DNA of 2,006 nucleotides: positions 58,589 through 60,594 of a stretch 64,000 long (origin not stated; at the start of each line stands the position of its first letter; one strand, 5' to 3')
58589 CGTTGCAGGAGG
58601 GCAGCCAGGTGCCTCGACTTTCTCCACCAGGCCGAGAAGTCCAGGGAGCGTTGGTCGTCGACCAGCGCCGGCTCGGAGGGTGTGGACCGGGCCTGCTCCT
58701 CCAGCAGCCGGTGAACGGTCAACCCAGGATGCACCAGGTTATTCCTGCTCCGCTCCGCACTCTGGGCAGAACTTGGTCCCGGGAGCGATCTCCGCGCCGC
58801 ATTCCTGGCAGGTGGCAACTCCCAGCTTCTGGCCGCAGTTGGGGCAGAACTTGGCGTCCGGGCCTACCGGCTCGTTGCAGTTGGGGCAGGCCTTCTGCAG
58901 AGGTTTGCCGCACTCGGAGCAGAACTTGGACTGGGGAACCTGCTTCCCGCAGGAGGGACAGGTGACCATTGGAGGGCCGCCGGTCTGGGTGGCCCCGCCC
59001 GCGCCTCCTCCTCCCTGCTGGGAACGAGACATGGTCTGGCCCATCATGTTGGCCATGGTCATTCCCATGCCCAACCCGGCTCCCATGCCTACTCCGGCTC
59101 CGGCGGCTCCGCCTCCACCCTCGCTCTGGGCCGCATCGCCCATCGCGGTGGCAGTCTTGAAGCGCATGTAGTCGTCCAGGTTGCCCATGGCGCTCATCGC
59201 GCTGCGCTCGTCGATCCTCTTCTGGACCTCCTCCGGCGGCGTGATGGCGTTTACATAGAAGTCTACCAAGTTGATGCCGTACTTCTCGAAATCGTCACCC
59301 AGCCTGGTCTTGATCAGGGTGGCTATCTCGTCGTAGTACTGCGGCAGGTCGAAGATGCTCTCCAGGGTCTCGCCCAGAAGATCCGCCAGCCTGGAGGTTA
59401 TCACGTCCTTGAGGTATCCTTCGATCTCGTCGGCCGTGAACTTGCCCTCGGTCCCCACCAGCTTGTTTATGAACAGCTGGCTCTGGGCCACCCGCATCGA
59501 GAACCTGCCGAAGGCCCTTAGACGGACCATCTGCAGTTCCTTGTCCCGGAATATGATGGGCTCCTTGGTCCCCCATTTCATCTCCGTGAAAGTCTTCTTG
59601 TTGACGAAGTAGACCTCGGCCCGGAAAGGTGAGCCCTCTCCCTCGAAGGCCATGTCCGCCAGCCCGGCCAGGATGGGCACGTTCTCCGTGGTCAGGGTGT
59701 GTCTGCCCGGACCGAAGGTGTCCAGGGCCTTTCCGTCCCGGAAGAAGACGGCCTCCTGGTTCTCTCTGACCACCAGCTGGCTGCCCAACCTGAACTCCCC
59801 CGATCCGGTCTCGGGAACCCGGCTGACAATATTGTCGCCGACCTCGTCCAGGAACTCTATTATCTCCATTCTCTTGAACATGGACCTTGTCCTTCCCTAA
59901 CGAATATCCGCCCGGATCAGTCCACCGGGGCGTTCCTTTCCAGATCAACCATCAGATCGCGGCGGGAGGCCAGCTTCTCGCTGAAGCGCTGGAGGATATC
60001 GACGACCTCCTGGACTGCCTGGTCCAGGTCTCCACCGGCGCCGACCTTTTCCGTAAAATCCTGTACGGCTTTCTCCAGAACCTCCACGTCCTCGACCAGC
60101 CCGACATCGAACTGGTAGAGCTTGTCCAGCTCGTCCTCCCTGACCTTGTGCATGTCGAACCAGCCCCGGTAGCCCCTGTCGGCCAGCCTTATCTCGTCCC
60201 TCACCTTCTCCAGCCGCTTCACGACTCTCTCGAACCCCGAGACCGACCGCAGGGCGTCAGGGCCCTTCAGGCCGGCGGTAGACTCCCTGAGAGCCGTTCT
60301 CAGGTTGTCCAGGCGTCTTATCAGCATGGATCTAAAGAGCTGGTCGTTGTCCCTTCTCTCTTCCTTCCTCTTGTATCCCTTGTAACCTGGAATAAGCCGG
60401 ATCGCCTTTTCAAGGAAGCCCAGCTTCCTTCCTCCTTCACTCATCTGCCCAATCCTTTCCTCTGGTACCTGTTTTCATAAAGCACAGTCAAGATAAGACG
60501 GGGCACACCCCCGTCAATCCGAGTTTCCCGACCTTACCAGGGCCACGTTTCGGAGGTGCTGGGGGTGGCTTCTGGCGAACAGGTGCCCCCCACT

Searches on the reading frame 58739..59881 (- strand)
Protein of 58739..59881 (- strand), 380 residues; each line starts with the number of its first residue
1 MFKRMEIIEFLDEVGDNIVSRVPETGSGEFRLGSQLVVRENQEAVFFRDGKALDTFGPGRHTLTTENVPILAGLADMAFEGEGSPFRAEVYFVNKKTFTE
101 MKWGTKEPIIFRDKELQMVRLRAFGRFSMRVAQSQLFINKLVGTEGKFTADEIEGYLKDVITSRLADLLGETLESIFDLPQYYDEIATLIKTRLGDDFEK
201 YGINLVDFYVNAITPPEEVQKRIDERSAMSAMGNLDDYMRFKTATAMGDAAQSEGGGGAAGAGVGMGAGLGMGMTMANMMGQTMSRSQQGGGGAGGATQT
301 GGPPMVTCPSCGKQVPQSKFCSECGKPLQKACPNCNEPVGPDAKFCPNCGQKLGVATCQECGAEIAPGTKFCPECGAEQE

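Call 66: search_protein_families(library=pfam, proteins=[window:58739-59881:-], max_evalue=0.01)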
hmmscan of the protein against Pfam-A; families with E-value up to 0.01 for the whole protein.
window:58739-59881:- (380 aa): 12 families
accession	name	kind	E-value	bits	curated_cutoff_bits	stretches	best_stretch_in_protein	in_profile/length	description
PF13421.11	Band_7_1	-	1.1e-63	215.1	24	1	28-230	9-210/211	SPFH domain-Band 7 family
PF12773.13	DZR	-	5.6e-22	78.1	27.3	2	332-376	1-45/45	Double zinc ribbon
PF13240.11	Zn_Ribbon_1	-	3.6e-18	65.2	25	3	358-378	2-22/23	zinc-ribbon domain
PF13248.11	Zn_ribbon_3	-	3.2e-16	58.6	27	3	330-353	3-26/26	zinc-ribbon domain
PF01145.31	Band_7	-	5.8e-14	53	23.6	1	37-243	2-169/176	SPFH domain / Band 7 family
PF17032.10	Zn_ribbon_15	-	1.7e-08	35.6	28.9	2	303-350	35-73/73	zinc-ribbon family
PF24460.1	DUF7575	-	4.3e-07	29.6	28.5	1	330-353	4-27/28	Domain of unknown function (DUF7575)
PF24463.1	DUF7577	-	1.1e-06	28.5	28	1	355-378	2-25/27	Domain of unknown function (DUF7577)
PF18912.6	DZR_2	-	2.5e-05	24.4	27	1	331-375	9-55/56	Double zinc ribbon domain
PF07191.17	Zn_ribbon_6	-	0.00044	20.7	25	0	306-332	17-45/67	Double zinc ribbon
PF10571.15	UPF0547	-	0.0017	18.9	29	0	330-350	1-21/26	Uncharacterised protein family UPF0547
PF20173.3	ZnF_RZ-type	-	0.0044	17.1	27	0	322-340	23-42/54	RZ type zinc finger domain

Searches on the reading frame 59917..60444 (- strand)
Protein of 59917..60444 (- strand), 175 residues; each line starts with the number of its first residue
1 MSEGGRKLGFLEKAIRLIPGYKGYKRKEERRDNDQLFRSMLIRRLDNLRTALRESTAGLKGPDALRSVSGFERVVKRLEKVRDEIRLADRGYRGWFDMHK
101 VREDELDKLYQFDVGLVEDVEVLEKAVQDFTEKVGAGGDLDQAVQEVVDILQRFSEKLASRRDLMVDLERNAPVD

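Call 66: search_protein_families(library=pfam, proteins=[window:59917-60444:-], max_evalue=0.01)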
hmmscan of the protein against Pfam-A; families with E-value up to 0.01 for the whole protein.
window:59917-60444:- (175 aa): 0 families
